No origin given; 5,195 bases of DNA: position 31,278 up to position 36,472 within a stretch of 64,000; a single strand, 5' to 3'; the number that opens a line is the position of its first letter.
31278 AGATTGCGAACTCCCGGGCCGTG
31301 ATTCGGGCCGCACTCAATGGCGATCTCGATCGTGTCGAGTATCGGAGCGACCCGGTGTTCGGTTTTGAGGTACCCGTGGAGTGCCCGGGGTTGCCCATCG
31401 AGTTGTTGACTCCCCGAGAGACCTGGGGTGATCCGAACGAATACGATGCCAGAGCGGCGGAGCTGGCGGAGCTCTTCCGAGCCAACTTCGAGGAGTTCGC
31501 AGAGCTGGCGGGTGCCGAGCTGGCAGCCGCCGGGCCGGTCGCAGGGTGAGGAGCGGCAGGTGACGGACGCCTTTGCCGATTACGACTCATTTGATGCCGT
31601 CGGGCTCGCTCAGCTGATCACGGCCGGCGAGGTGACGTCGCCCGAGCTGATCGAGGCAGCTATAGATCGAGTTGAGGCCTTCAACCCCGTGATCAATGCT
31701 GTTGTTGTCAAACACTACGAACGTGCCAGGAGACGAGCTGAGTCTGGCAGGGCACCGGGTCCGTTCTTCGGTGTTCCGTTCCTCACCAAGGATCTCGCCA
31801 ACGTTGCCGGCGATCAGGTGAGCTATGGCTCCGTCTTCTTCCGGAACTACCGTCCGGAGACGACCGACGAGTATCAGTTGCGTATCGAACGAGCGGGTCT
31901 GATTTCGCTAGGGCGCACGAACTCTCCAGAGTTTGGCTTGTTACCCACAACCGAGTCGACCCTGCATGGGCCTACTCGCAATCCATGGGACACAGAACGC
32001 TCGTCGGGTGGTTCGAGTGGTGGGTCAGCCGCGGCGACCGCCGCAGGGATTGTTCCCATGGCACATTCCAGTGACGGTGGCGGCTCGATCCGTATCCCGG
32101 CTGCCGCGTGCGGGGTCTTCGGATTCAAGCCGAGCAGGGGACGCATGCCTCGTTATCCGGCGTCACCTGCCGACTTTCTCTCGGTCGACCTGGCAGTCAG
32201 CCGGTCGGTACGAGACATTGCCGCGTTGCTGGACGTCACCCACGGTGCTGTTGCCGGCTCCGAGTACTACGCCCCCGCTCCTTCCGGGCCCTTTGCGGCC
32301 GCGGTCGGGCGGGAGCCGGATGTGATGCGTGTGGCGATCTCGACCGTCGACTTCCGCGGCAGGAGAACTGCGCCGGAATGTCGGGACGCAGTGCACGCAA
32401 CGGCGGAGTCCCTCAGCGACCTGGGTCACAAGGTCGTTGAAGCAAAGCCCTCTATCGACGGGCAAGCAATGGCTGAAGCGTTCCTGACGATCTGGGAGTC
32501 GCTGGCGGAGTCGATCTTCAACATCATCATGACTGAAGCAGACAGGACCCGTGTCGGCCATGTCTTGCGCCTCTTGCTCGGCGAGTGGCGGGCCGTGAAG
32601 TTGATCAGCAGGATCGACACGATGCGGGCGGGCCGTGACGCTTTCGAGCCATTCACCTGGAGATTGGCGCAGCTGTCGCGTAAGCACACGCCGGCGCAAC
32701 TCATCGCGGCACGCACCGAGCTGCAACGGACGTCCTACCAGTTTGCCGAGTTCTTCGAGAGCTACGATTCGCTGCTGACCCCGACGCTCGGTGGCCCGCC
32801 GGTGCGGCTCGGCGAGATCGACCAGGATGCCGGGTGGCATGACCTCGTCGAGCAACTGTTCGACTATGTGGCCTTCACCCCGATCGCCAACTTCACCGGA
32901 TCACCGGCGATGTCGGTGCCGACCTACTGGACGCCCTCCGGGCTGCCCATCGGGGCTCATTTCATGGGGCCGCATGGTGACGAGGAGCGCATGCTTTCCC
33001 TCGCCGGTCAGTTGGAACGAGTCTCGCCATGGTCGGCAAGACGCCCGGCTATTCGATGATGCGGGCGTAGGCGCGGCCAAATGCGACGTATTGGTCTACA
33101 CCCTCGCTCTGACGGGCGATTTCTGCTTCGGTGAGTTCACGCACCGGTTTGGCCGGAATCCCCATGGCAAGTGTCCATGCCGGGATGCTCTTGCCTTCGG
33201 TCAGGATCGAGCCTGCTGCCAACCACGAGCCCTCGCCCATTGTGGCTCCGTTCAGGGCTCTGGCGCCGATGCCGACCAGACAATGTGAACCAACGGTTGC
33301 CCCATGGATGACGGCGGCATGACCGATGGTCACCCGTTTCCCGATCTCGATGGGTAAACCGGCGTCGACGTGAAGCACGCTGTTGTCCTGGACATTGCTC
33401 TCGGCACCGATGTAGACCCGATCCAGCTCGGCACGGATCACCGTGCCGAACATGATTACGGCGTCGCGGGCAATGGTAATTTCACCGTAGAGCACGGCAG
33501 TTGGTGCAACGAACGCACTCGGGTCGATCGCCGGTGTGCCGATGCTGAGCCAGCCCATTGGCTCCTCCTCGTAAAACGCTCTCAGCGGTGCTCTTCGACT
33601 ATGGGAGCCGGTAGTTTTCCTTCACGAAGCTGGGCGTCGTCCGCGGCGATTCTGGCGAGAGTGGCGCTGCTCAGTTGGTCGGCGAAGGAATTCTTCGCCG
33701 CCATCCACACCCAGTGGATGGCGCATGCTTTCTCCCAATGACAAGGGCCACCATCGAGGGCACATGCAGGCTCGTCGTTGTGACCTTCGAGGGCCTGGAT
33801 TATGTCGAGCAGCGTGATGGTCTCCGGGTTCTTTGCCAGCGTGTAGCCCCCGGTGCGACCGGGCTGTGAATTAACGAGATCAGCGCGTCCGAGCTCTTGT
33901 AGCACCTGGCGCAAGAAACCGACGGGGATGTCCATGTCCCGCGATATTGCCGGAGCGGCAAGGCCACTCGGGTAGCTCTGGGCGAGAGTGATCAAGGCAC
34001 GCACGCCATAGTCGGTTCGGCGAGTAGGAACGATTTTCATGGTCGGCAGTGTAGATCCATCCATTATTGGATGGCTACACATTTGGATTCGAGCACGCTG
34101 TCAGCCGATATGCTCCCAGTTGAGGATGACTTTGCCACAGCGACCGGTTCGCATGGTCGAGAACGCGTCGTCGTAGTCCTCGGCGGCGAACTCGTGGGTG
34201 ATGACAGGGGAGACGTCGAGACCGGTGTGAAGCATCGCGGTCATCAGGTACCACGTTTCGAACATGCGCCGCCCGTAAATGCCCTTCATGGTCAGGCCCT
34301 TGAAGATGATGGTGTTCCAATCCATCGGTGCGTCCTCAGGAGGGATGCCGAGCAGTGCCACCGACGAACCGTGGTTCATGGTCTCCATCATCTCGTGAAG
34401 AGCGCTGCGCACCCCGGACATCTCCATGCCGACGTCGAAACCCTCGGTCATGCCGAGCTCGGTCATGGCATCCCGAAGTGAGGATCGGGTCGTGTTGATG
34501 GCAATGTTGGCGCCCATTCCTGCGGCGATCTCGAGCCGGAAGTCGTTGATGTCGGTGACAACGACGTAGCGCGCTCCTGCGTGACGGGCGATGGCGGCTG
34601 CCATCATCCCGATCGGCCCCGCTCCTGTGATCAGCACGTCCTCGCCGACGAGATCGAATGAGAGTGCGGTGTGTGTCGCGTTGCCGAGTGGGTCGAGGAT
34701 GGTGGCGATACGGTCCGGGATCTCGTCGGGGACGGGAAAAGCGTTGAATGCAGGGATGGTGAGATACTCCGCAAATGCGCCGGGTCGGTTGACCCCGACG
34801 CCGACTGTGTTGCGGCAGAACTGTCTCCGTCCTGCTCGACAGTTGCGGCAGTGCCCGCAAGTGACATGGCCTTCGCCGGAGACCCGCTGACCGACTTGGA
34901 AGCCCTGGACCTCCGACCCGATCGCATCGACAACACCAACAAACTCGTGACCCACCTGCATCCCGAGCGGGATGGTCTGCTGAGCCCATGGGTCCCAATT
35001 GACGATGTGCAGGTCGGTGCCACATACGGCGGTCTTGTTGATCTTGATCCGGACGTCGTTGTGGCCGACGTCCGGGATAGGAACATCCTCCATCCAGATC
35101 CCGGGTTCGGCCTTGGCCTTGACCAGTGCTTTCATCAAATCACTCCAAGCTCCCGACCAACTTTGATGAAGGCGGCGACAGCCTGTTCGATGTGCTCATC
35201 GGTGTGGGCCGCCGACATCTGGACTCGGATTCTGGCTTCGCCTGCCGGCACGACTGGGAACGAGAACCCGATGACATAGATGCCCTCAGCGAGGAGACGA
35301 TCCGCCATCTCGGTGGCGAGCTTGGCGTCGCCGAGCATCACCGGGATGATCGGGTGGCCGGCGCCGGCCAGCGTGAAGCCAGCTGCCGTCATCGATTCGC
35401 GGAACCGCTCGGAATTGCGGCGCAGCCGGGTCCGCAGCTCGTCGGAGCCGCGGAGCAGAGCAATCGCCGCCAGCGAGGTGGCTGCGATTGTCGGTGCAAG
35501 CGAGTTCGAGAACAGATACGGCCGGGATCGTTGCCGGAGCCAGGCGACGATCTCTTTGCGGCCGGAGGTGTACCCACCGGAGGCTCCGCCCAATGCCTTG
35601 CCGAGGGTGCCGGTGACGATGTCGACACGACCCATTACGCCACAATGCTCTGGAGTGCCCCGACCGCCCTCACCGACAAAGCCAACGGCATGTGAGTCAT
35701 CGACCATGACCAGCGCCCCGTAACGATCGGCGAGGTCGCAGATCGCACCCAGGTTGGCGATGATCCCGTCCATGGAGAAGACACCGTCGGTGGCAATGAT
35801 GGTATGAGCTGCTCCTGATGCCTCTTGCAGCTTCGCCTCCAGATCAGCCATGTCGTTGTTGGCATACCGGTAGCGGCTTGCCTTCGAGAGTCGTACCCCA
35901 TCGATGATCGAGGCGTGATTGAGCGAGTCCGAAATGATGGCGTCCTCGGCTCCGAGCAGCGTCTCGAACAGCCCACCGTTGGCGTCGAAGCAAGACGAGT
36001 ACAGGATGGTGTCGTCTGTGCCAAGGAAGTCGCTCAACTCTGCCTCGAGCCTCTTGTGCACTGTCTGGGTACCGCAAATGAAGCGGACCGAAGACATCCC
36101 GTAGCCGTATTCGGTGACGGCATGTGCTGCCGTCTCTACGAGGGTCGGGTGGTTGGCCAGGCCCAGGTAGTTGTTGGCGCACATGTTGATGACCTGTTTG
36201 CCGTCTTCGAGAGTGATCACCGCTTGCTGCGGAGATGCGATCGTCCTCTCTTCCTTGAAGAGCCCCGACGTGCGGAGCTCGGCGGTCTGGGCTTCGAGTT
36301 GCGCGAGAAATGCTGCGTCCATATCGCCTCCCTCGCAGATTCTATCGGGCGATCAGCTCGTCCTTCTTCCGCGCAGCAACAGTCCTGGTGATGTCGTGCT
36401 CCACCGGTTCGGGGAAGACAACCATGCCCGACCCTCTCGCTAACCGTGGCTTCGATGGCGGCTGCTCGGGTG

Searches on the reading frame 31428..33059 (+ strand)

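Call 27: search_protein_families(library=pfam, proteins=[window:31428-33059:+], max_evalue=0.00001)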
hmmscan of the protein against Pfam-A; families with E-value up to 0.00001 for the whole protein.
window:31428-33059:+ (543 aa): 1 family
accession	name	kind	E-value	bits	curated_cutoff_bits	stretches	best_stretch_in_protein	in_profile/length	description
PF01425.27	Amidase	-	2.8e-96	323.7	27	1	73-523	1-445/445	Amidase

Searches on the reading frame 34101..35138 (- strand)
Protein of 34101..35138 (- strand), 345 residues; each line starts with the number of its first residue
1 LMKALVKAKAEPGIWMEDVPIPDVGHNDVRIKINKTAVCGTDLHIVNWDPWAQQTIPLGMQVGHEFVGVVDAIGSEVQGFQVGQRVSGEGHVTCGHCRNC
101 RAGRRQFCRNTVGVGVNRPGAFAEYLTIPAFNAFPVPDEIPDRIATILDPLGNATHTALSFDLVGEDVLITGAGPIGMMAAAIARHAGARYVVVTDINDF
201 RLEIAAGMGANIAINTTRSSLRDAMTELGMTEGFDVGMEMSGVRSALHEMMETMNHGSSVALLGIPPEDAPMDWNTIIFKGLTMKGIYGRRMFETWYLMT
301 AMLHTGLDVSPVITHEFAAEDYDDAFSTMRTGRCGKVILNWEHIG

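Call 27: search_protein_families(library=pfam, proteins=[window:34101-35138:-], max_evalue=0.00001)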
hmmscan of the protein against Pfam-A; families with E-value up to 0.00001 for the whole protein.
window:34101-35138:- (345 aa): 3 families
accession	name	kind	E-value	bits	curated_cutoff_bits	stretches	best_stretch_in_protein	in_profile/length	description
PF08240.17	ADH_N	-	1.9e-28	99.2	23.5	1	26-138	2-104/104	Alcohol dehydrogenase GroES-like domain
PF00107.32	ADH_zinc_N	-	2.4e-25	89.4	31.8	1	175-303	1-127/129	Zinc-binding dehydrogenase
PF16912.11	Glu_dehyd_C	-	3.3e-08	33.7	34.9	1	154-277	20-144/211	Glucose dehydrogenase C-terminus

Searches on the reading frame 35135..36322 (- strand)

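Call 28: search_protein_families(library=pfam, proteins=[window:35135-36322:-], max_evalue=0.00001)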
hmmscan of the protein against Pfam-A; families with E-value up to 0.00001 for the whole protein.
window:35135-36322:- (395 aa): 1 family
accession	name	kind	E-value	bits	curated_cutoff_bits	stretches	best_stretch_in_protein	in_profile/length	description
PF00155.27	Aminotran_1_2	-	2e-66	225.1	19.7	1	43-384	2-360/361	Aminotransferase class I and II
